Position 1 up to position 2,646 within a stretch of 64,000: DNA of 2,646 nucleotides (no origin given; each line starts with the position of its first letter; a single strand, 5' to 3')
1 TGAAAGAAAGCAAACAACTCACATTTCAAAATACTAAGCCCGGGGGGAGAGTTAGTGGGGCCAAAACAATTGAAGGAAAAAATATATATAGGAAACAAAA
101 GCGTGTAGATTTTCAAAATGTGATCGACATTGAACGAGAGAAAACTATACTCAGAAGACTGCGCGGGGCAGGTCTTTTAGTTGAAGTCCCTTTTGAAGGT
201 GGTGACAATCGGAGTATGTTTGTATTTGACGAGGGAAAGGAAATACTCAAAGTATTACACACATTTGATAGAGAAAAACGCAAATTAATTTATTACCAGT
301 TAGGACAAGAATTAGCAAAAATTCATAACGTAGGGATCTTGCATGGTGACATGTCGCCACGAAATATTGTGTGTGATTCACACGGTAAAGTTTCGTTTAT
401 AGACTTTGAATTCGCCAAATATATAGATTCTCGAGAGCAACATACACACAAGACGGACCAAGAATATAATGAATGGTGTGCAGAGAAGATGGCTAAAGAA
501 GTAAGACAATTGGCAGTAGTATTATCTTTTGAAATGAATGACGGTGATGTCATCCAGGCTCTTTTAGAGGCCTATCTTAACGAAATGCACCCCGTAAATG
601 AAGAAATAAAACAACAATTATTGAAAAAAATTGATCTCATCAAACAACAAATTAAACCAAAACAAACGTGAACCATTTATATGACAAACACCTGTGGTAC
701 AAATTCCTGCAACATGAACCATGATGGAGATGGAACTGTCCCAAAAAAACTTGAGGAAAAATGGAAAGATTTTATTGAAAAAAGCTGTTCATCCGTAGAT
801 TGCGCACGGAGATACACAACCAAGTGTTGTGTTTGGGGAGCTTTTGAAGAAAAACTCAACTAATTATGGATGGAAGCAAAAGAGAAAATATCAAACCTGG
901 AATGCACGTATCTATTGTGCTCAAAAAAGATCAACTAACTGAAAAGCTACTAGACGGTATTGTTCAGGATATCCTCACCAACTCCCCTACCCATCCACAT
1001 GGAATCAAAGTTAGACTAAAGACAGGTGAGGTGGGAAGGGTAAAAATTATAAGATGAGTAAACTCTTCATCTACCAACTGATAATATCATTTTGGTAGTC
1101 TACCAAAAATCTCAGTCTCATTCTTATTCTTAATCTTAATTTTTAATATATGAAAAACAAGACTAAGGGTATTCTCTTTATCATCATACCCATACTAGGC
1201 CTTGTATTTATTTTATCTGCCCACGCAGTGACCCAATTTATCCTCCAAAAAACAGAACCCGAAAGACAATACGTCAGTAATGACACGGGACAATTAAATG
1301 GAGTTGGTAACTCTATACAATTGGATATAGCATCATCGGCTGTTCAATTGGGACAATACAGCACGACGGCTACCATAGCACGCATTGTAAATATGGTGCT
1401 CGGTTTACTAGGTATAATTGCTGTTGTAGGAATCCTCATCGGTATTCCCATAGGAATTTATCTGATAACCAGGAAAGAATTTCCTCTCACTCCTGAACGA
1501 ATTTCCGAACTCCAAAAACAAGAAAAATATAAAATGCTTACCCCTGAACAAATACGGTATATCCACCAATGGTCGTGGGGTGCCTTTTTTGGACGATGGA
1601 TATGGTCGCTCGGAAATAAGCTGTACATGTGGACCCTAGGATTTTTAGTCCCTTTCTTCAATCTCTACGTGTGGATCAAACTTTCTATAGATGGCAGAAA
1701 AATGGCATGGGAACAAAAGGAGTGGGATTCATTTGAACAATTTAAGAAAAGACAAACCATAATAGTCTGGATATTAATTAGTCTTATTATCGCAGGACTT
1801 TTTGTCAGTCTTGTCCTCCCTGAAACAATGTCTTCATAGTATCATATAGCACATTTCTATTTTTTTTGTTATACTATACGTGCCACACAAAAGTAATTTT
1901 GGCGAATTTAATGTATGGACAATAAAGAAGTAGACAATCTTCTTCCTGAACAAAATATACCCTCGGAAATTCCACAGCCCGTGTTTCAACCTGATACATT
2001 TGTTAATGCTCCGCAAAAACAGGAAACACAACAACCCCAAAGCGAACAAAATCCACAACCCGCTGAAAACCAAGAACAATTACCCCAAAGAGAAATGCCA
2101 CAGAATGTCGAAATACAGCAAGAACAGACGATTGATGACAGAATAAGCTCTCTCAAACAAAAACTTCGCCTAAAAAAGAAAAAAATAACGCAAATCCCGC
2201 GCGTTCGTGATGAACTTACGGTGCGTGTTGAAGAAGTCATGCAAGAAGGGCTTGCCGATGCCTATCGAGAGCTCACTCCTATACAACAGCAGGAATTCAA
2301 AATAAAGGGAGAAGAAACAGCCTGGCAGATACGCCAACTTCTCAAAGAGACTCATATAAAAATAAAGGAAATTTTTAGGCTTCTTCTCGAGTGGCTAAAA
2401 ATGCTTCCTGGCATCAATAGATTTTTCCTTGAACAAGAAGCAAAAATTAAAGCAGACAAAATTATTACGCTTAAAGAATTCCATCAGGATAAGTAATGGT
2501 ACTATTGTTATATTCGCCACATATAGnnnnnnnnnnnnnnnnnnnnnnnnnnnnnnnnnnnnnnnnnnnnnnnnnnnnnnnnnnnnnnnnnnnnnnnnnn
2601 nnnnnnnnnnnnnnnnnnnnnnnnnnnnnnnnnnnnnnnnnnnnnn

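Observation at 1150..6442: T4CP-like ATPase cluster with membrane partner proteins and a flanked four-helix-bundle gene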

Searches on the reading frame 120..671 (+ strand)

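Call 3: search_protein_families(library=pfam, proteins=[window:120-671:+], max_evalue=0.01)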
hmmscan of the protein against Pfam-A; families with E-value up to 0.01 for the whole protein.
window:120-671:+ (183 aa): 10 families
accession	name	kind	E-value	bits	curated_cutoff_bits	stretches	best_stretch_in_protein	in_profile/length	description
PF00069.31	Pkinase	-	3.3e-10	40.3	31.7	1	38-111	81-158/263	Protein kinase domain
PF01636.29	APH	-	3.3e-08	34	23.2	1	72-103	169-201/239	Phosphotransferase enzyme family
PF01163.29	RIO1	-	7.6e-08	32.6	22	1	5-98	56-150/187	RIO domain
PF06293.20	Kdo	-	3.8e-07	30.2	21.3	1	46-105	112-175/207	Lipopolysaccharide kinase (Kdo/WaaP) family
PF07714.23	PK_Tyr_Ser-Thr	-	8.9e-05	22.3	23.1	1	52-125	102-176/258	Protein tyrosine and serine/threonine kinase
PF01633.27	Choline_kinase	-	0.00015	21.6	29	1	69-168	160-257/300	Choline/ethanolamine kinase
PF03109.22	ABC1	-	0.0015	18.1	22.9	1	50-107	165-222/244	ABC1 atypical kinase-like domain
PF07387.17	Seadorna_VP7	-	0.0017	17.9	20.3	1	64-95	153-186/308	Seadornavirus VP7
PF06315.17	AceK_kinase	-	0.0021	18.1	29.3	1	48-157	119-227/256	Isocitrate dehydrogenase kinase/phosphatase (AceK) kinase domain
PF14531.12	Kinase-like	-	0.0089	15.7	25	0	54-125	147-218/289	Kinase-like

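Call 4: search_protein_families(library=ncbifam, proteins=[window:120-671:+], max_evalue=0.01)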
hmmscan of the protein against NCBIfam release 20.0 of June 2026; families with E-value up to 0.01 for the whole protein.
window:120-671:+ (183 aa): 21 families
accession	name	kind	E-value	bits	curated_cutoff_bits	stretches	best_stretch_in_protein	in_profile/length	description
TIGR03724.2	arch_bud32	equivalog_domain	6.4e-12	45.4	125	1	10-109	46-141/193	KEOPS complex kinase/ATPase Bud32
NF011464.0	PRK14879.1-7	equivalog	2.3e-11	43.9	246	1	6-106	55-156/221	Kae1-associated kinase Bud32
NF038151.1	lanthi_synth_III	equivalog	3e-11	42.4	575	1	56-110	340-394/833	class III lanthionine synthetase LanKC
NF011461.0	PRK14879.1-2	equivalog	4.3e-10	39.7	372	1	6-108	52-155/225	Kae1-associated kinase Bud32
NF011463.0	PRK14879.1-4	equivalog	8.5e-10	38.4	188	1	5-107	66-168/237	Kae1-associated kinase Bud32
NF047741.1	antiphage_MADS6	equivalog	1.1e-08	34.1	460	1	4-113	242-360/612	methylation-associated defense system protein kinase MAD6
NF002475.0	PRK01723.1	equivalog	2.1e-08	33.5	142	1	54-105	145-196/241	3-deoxy-D-manno-octulosonic acid kinase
NF007174.0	PRK09605.1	equivalog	2.8e-08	32.7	447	1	39-109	420-483/535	bifunctional N(6)-L-threonylcarbamoyladenine synthase/serine/threonine protein kinase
NF011462.0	PRK14879.1-3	equivalog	2.4e-07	30.7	174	1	59-103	89-131/192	Kae1-associated kinase Bud32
NF011460.0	PRK14879.1-1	equivalog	1.4e-06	27.6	199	1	36-108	92-166/232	Kae1-associated kinase Bud32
NF038150.1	lanthi_synth_IV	equivalog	1.8e-06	26.6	650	1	56-111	302-357/851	class IV lanthionine synthetase LanL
NF009651.0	PRK13184.1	equivalog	2.9e-06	25.5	839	1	57-126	118-187/932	serine/threonine-protein kinase PknD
NF033483.0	PknB_PASTA_kin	equivalog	2.1e-05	23.8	450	1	42-110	97-164/563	Stk1 family PASTA domain-containing Ser/Thr kinase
NF041645.1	prot_kin_PA4780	equivalog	0.00036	19.9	350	1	48-96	139-186/274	PA4780 family RIO1-like protein kinase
NF041310.1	Prot_Kin_Rio1_Halo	equivalog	0.0011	18.5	480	1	6-102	145-241/273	serine/threonine-protein kinase Rio1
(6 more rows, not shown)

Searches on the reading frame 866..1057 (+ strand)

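Call 3: search_protein_families(library=pfam, proteins=[window:866-1057:+], max_evalue=0.01)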
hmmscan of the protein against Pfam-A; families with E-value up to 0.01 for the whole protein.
window:866-1057:+ (63 aa): 1 family
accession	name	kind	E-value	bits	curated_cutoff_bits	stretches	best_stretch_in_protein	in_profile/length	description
PF09962.14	DUF2196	-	1.7e-29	102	25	1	2-61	1-60/61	Uncharacterized conserved protein (DUF2196)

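Call 4: search_protein_families(library=ncbifam, proteins=[window:866-1057:+], max_evalue=0.01)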
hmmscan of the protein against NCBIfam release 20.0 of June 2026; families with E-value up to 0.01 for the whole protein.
window:866-1057:+ (63 aa): 1 family
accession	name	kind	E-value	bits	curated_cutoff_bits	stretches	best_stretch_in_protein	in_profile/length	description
TIGR03833.1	TIGR03833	hypoth_equivalog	5.1e-30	103.3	63.4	1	2-62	1-61/62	YwbE family protein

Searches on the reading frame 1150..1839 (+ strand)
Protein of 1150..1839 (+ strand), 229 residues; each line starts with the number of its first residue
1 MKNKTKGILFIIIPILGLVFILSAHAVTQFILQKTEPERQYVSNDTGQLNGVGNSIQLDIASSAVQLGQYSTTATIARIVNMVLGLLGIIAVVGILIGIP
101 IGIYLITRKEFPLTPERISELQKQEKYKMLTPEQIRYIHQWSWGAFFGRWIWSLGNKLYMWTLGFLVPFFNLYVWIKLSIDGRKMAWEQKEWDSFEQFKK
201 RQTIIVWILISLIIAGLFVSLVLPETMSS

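Call 3: search_protein_families(library=pfam, proteins=[window:1150-1839:+], max_evalue=0.01)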
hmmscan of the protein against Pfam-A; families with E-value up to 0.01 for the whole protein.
window:1150-1839:+ (229 aa): 0 families

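Call 4: search_protein_families(library=ncbifam, proteins=[window:1150-1839:+], max_evalue=0.01)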
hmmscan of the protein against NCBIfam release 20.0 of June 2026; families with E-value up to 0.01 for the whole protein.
window:1150-1839:+ (229 aa): 1 family
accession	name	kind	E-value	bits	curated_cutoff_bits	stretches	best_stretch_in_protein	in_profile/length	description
NF006903.2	PRK09395.1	subfamily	0.0013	17.2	750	1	16-108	40-125/552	cation/acetate symporter ActP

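Call 30: search_protein_families(library=phrogs, proteins=[window:1150-1839:+], max_evalue=0.01)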
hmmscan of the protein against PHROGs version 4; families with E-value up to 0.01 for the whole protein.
window:1150-1839:+ (229 aa): 0 families

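Call 100: search_protein_families(library=padloc, proteins=[window:1150-1839:+], max_evalue=0.01)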
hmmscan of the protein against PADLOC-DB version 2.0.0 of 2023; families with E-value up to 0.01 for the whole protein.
window:1150-1839:+ (229 aa): 0 families

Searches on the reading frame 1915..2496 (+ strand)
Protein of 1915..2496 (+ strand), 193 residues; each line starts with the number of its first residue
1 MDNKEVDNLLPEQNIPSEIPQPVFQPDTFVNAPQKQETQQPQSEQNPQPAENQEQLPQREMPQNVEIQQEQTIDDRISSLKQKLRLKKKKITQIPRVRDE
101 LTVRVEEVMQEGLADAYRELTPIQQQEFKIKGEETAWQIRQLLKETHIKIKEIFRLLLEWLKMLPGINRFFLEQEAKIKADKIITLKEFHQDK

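Call 3: search_protein_families(library=pfam, proteins=[window:1915-2496:+], max_evalue=0.01)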
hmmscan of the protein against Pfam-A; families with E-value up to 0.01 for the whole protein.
window:1915-2496:+ (193 aa): 0 families

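Call 4: search_protein_families(library=ncbifam, proteins=[window:1915-2496:+], max_evalue=0.01)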
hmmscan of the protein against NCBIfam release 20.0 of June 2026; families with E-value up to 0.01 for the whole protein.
window:1915-2496:+ (193 aa): 0 families

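Call 30: search_protein_families(library=phrogs, proteins=[window:1915-2496:+], max_evalue=0.01)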
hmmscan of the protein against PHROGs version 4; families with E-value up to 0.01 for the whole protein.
window:1915-2496:+ (193 aa): 0 families

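Call 100: search_protein_families(library=padloc, proteins=[window:1915-2496:+], max_evalue=0.01)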
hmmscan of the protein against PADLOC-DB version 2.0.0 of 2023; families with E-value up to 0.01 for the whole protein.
window:1915-2496:+ (193 aa): 1 family
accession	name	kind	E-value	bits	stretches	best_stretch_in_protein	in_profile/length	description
PDLC03277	MTase_II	-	0.0087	12.3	0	134-191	380-438/823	Type II methyltransferase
